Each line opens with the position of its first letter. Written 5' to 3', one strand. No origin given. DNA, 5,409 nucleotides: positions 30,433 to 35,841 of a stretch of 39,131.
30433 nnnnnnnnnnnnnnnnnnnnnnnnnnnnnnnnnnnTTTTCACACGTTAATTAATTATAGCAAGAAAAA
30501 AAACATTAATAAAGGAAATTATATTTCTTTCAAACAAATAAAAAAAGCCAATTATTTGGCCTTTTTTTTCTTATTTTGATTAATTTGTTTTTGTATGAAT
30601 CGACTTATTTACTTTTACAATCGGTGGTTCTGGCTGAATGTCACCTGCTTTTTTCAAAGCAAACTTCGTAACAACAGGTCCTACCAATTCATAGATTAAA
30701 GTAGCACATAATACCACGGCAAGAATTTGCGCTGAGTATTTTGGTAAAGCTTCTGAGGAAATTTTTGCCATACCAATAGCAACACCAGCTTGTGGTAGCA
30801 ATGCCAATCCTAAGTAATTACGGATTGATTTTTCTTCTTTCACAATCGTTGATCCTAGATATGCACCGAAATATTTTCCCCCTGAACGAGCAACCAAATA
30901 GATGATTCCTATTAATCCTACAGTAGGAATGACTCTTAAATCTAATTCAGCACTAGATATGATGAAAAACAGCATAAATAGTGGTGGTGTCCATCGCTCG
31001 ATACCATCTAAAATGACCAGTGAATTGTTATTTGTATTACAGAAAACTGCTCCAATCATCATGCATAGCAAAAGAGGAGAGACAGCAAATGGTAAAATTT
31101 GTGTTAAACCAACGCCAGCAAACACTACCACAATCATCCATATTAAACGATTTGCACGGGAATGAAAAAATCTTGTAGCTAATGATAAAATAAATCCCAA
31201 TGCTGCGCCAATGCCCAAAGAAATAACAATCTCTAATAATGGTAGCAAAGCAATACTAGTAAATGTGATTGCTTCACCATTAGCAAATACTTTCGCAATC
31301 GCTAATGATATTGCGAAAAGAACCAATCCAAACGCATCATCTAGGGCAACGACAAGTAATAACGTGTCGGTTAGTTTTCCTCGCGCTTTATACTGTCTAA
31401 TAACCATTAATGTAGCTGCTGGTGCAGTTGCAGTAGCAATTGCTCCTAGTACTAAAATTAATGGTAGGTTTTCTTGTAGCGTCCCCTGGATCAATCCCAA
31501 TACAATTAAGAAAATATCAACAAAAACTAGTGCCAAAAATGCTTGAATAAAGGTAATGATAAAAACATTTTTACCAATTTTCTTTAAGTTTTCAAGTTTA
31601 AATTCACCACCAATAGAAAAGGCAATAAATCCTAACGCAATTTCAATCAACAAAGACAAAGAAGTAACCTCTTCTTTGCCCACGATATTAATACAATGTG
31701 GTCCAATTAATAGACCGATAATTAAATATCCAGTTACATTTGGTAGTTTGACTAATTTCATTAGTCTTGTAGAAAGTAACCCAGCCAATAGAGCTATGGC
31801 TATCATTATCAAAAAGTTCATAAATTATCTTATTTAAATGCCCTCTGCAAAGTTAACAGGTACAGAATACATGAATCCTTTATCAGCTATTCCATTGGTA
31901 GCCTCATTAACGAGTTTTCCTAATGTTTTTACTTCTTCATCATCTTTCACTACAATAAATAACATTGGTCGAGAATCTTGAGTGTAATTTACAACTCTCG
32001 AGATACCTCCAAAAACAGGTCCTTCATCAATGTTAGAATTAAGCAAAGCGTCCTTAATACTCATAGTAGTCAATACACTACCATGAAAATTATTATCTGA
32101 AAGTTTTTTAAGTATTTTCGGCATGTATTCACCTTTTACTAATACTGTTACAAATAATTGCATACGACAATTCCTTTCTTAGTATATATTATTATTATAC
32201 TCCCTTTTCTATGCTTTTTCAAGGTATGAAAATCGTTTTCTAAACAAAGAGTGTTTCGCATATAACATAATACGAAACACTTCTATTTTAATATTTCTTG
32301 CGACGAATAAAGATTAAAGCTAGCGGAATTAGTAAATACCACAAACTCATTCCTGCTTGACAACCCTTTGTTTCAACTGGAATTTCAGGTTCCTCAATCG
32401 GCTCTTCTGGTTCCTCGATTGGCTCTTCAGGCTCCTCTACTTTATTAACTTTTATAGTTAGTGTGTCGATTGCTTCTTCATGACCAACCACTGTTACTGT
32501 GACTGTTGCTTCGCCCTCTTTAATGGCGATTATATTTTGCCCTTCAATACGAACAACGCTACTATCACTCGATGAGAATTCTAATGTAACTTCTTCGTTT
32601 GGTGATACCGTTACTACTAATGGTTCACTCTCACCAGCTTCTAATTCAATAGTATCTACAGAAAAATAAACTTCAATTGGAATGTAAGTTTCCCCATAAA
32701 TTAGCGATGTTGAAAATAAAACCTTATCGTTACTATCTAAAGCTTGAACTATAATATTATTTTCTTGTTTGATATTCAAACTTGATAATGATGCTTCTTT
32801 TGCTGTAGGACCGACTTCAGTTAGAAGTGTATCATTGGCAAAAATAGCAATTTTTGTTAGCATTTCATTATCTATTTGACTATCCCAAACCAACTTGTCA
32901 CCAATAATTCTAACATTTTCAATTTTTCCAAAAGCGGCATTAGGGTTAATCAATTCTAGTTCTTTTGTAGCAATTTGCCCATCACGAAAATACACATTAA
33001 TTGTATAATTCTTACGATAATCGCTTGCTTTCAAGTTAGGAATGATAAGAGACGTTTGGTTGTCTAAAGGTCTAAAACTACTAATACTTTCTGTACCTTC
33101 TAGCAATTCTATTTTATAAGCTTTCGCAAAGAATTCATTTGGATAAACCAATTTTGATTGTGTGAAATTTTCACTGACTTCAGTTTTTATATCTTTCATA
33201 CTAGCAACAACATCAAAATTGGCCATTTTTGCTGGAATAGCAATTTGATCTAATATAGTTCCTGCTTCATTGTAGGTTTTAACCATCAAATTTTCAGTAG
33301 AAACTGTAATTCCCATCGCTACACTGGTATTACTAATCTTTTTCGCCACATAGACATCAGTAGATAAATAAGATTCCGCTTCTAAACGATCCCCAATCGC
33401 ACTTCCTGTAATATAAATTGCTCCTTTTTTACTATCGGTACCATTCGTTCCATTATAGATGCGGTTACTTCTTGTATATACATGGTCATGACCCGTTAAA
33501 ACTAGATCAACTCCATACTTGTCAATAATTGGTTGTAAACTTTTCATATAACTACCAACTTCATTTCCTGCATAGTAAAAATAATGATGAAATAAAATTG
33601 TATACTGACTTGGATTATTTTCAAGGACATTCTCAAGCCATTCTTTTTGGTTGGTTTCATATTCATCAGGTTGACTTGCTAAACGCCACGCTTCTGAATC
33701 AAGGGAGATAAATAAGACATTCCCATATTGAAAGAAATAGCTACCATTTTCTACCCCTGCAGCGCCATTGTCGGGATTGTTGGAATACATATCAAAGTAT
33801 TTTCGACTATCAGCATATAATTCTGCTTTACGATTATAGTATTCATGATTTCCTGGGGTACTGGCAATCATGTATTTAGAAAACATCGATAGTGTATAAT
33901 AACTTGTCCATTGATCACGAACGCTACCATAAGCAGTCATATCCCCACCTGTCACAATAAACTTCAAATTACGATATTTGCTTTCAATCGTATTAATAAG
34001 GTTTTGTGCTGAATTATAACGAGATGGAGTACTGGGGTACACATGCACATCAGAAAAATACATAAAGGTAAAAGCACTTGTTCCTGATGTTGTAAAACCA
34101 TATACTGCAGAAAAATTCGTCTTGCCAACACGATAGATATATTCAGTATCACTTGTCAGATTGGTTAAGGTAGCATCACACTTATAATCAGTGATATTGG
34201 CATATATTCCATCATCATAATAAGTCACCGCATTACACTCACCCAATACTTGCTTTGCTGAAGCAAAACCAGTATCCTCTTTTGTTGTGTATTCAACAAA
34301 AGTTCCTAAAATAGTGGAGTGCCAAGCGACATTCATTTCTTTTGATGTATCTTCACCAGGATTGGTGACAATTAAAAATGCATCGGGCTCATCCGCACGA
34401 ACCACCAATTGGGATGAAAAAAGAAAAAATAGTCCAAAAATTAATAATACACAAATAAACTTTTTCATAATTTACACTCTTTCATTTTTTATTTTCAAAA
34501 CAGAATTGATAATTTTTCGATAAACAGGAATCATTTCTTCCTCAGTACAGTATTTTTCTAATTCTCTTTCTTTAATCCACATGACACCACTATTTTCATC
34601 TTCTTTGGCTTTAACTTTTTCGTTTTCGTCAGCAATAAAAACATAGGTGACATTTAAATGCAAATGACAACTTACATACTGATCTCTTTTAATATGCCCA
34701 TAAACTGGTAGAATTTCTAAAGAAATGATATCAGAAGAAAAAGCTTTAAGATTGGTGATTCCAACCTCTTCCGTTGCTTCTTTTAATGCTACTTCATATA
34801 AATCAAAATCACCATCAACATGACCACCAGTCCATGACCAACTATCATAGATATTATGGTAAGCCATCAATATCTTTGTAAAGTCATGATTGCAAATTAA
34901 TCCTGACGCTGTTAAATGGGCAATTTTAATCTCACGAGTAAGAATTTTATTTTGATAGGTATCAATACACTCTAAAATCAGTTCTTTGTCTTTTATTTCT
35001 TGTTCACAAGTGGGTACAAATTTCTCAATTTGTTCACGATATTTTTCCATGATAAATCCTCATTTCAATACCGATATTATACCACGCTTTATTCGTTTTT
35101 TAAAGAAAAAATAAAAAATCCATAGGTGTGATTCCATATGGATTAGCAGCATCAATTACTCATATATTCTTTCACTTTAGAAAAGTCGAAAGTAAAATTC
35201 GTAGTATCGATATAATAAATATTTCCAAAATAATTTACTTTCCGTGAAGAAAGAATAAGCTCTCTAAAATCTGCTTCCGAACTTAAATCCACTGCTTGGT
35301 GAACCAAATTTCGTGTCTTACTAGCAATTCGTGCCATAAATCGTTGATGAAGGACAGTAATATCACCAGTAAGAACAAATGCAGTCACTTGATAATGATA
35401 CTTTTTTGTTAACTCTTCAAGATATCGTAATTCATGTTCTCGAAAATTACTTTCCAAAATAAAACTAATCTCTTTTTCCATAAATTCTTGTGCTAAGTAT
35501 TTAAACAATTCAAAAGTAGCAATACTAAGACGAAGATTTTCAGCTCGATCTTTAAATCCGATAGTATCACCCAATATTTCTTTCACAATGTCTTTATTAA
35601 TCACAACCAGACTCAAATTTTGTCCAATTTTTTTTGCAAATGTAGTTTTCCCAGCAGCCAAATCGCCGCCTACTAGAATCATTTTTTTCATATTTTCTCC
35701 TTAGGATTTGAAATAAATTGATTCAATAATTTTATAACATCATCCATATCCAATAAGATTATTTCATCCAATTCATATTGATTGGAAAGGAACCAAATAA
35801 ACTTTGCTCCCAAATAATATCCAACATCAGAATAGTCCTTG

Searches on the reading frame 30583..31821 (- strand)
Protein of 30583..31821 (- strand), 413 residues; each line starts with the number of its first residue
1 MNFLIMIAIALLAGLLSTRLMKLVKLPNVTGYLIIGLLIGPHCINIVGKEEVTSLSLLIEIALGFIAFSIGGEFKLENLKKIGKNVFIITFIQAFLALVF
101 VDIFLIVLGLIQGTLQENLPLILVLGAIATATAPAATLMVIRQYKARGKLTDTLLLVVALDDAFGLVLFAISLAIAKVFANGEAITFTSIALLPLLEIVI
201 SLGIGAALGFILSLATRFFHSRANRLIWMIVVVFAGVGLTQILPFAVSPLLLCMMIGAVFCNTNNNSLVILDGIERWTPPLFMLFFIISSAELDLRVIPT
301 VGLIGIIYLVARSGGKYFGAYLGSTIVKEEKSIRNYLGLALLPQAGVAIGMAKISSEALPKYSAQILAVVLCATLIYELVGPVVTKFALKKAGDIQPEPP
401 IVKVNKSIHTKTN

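Call 10: search_protein_families(library=pfam, proteins=[window:30583-31821:-], max_evalue=0.00001)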
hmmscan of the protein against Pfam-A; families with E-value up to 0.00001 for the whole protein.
window:30583-31821:- (413 aa): 1 family
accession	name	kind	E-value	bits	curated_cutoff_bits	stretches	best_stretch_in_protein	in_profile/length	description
PF00999.27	Na_H_Exchanger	-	5.4e-32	111.5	26.2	1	7-391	1-375/375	Sodium/hydrogen exchanger, transmembrane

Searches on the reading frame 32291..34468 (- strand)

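Call 10: search_protein_families(library=pfam, proteins=[window:32291-34468:-], max_evalue=0.00001)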
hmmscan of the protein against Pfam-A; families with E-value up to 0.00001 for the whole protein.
window:32291-34468:- (726 aa): 2 families
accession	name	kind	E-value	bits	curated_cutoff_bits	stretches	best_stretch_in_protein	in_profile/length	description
PF00149.33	Metallophos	-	2.7e-21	77.3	21.5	1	134-331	2-191/191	Calcineurin-like phosphoesterase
PF16656.11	Pur_ac_phosph_N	-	8.4e-13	49.1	30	1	35-127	6-93/93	Purple acid Phosphatase, N-terminal domain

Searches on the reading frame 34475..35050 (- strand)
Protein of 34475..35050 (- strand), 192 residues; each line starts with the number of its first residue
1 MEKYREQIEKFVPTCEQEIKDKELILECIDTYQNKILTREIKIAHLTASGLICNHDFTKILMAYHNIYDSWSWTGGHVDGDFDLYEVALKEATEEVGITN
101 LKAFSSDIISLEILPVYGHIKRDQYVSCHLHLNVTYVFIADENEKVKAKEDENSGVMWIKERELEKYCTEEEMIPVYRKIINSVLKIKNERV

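Call 10: search_protein_families(library=pfam, proteins=[window:34475-35050:-], max_evalue=0.00001)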
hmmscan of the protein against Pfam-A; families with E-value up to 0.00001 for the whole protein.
window:34475-35050:- (192 aa): 1 family
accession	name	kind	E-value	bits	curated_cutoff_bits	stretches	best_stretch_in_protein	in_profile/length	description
PF00293.34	NUDIX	-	2.1e-08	34.7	21.1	1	46-178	4-132/134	NUDIX domain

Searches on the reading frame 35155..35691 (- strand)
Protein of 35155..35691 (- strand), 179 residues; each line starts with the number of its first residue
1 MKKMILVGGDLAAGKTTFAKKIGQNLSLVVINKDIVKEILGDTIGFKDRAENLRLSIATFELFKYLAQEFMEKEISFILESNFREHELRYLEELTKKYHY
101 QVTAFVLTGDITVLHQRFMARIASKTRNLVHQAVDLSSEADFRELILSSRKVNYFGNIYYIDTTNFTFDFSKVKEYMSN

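Call 28: search_protein_families(library=pfam, proteins=[window:35155-35691:-], max_evalue=0.0001)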
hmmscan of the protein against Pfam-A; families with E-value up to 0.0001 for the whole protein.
window:35155-35691:- (179 aa): 2 families
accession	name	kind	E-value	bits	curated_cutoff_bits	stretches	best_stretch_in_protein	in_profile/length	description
PF06414.18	Zeta_toxin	-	1.4e-08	34.8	22.3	1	2-126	16-151/199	Zeta toxin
PF13671.12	AAA_33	-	2.9e-08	34.5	27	1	4-132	1-130/143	AAA domain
